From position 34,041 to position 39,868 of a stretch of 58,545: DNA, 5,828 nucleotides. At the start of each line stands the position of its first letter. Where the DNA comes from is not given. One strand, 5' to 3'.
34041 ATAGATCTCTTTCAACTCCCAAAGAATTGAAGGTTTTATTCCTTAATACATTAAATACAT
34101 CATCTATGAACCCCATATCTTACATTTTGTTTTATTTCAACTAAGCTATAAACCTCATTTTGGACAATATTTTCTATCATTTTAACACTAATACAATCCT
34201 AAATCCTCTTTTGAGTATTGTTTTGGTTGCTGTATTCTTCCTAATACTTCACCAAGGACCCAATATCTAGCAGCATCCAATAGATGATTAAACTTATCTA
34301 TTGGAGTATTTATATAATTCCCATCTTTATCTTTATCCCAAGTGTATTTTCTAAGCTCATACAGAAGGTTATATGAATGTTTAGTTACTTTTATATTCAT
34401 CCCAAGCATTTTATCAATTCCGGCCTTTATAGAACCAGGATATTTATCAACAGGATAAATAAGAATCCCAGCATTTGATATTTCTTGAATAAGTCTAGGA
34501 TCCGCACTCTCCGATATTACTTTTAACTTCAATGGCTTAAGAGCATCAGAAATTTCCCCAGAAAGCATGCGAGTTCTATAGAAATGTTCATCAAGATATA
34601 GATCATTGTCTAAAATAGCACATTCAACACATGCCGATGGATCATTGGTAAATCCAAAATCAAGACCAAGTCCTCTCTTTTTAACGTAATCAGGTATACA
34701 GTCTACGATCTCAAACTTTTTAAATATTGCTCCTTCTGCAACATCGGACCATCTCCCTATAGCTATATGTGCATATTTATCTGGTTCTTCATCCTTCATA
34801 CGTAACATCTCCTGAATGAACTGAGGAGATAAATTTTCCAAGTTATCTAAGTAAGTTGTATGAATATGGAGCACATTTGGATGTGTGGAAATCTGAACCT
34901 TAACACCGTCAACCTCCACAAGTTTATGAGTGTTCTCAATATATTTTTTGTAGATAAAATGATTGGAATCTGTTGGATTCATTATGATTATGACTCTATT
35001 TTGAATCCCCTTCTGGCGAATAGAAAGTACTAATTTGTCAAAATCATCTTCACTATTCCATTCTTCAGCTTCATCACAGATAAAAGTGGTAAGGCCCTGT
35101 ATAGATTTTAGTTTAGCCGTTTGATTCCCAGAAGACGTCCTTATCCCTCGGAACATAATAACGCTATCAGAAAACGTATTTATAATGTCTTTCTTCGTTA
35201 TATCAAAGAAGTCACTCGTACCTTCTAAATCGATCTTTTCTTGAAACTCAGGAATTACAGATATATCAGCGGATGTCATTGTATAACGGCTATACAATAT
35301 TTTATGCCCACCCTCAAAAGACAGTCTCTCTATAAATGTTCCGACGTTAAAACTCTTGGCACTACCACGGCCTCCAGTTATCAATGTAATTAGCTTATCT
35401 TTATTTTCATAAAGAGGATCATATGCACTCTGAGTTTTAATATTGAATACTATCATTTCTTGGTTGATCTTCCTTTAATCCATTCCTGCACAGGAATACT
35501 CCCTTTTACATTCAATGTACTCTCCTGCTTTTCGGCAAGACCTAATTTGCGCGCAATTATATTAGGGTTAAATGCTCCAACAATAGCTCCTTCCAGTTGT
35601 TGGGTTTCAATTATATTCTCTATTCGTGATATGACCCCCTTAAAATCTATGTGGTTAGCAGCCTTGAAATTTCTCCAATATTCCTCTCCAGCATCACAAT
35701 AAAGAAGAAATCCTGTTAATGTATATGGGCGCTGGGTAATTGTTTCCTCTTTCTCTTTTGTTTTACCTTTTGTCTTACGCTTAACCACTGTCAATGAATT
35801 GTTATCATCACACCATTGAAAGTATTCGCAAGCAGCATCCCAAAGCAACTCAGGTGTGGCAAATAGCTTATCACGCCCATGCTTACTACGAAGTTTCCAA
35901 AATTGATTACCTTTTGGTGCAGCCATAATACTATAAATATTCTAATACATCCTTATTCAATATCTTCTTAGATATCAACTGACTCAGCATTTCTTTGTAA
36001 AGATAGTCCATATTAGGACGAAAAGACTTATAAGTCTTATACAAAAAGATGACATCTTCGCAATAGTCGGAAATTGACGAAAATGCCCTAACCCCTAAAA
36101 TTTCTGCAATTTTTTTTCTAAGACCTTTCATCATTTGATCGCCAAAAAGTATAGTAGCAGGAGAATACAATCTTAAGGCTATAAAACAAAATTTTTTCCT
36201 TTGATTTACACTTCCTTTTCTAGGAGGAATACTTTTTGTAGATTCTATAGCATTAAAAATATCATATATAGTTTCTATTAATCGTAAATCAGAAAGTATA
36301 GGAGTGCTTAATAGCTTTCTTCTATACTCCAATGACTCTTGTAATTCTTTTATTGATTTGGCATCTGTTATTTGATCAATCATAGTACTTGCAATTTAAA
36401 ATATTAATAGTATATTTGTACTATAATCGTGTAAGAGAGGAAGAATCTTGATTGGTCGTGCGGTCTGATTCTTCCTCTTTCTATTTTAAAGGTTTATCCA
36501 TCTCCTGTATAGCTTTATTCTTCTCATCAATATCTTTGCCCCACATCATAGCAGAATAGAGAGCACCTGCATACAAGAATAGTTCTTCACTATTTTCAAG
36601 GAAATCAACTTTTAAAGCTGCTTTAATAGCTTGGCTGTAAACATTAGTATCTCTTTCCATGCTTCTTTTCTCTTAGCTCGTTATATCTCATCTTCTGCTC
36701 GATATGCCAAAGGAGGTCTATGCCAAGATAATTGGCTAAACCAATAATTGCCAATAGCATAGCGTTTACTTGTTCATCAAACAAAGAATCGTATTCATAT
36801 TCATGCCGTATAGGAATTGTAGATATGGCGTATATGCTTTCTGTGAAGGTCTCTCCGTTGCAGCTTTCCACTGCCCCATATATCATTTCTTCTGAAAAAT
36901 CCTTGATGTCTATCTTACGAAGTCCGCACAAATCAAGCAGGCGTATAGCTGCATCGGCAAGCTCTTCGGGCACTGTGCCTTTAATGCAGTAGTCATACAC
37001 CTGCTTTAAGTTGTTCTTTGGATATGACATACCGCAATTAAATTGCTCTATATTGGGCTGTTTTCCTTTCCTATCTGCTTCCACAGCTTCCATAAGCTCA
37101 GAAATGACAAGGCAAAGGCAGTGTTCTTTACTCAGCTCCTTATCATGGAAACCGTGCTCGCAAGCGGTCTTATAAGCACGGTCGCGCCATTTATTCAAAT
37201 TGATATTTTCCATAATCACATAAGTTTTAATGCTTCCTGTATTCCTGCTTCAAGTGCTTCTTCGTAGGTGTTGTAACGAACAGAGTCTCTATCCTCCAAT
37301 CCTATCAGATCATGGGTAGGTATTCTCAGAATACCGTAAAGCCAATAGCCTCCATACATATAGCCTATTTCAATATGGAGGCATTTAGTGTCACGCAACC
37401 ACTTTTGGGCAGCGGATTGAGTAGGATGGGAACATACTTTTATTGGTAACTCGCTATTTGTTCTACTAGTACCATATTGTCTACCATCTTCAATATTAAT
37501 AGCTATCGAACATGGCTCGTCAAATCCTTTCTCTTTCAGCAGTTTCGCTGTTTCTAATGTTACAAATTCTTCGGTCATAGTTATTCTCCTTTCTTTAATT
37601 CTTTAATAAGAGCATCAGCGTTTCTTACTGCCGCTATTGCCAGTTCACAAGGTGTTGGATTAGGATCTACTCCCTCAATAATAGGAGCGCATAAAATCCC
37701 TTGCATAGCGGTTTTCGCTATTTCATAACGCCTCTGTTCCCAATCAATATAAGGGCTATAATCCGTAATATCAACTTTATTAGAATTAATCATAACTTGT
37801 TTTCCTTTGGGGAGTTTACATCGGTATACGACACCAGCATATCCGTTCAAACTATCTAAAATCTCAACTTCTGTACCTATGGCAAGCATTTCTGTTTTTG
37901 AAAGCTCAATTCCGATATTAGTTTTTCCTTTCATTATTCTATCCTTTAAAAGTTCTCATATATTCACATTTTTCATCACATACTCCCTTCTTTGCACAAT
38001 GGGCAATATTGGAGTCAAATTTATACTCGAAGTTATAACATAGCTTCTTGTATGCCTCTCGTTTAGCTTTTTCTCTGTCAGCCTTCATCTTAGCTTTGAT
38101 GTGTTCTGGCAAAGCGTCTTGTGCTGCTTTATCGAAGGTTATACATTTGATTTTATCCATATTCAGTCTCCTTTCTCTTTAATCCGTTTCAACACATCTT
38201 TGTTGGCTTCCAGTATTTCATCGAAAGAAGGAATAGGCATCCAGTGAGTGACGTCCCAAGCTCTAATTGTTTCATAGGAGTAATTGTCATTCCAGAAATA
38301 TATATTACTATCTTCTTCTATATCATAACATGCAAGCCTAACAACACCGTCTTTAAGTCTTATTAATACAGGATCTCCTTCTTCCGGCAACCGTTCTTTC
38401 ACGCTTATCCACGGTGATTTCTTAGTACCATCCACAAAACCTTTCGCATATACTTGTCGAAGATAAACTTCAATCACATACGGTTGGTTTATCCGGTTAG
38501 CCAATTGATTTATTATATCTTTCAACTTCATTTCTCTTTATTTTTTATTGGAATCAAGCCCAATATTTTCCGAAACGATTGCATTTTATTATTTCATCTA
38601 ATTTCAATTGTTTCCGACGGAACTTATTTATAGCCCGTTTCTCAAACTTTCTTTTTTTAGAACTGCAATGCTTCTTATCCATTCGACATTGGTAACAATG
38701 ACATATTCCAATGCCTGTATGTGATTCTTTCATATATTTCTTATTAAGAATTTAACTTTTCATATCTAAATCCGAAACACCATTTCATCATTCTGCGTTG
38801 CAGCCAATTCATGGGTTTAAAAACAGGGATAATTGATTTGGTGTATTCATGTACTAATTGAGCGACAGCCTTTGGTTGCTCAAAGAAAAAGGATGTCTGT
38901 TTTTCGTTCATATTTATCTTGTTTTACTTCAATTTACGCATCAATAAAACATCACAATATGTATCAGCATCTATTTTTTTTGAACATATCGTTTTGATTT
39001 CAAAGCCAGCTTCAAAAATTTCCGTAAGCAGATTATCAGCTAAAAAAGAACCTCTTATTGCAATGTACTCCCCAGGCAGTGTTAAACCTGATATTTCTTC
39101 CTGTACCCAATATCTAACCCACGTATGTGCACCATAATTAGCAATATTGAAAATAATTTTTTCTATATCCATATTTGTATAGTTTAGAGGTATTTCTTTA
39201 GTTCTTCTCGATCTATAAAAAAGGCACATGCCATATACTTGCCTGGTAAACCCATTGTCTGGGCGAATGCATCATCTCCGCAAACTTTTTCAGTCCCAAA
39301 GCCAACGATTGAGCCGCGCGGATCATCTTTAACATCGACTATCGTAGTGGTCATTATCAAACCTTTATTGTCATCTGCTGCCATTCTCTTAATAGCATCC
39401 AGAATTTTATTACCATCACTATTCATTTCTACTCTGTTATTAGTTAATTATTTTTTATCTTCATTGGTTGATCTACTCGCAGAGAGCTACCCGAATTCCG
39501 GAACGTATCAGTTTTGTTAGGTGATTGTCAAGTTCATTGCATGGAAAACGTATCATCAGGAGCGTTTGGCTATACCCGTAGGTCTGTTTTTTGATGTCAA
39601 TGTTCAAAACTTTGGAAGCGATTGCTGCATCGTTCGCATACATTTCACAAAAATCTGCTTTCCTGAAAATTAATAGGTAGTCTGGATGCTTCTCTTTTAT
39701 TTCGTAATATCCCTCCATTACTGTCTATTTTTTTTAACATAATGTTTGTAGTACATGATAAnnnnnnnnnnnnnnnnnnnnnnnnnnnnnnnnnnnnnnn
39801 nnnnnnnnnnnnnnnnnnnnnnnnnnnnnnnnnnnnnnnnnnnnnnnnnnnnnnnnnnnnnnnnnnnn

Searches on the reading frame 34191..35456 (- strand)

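Call 32: search_protein_families(library=phrogs, proteins=[window:34191-35456:-], max_evalue=0.001)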
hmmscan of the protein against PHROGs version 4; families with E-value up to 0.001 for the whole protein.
window:34191-35456:- (422 aa): 7 families
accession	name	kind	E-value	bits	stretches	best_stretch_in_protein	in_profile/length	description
phrog_2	-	head and packaging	1.5e-40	140.7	1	16-407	274-596/807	terminase large subunit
phrog_3717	-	head and packaging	2.7e-37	129.7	1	17-280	19-271/277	terminase large subunit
phrog_5653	-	head and packaging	1.1e-30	107.8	1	239-406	5-183/199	terminase large subunit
phrog_6672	-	head and packaging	1.8e-23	83.7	1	283-401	4-127/145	terminase large subunit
phrog_979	-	head and packaging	2.9e-06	27.2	1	11-202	158-349/642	terminase large subunit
phrog_22023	-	unknown function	7.5e-06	27.3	1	155-297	25-151/153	-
phrog_10250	-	head and packaging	1.1e-05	26.3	0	355-400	167-212/228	terminase large subunit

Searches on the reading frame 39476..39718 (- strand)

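Call 32: search_protein_families(library=phrogs, proteins=[window:39476-39718:-], max_evalue=0.001)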
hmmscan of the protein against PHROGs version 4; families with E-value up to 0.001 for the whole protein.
window:39476-39718:- (81 aa): 1 family
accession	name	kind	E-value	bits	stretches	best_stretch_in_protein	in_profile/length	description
phrog_8439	-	unknown function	1.2e-13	51.1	1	1-81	9-89/853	-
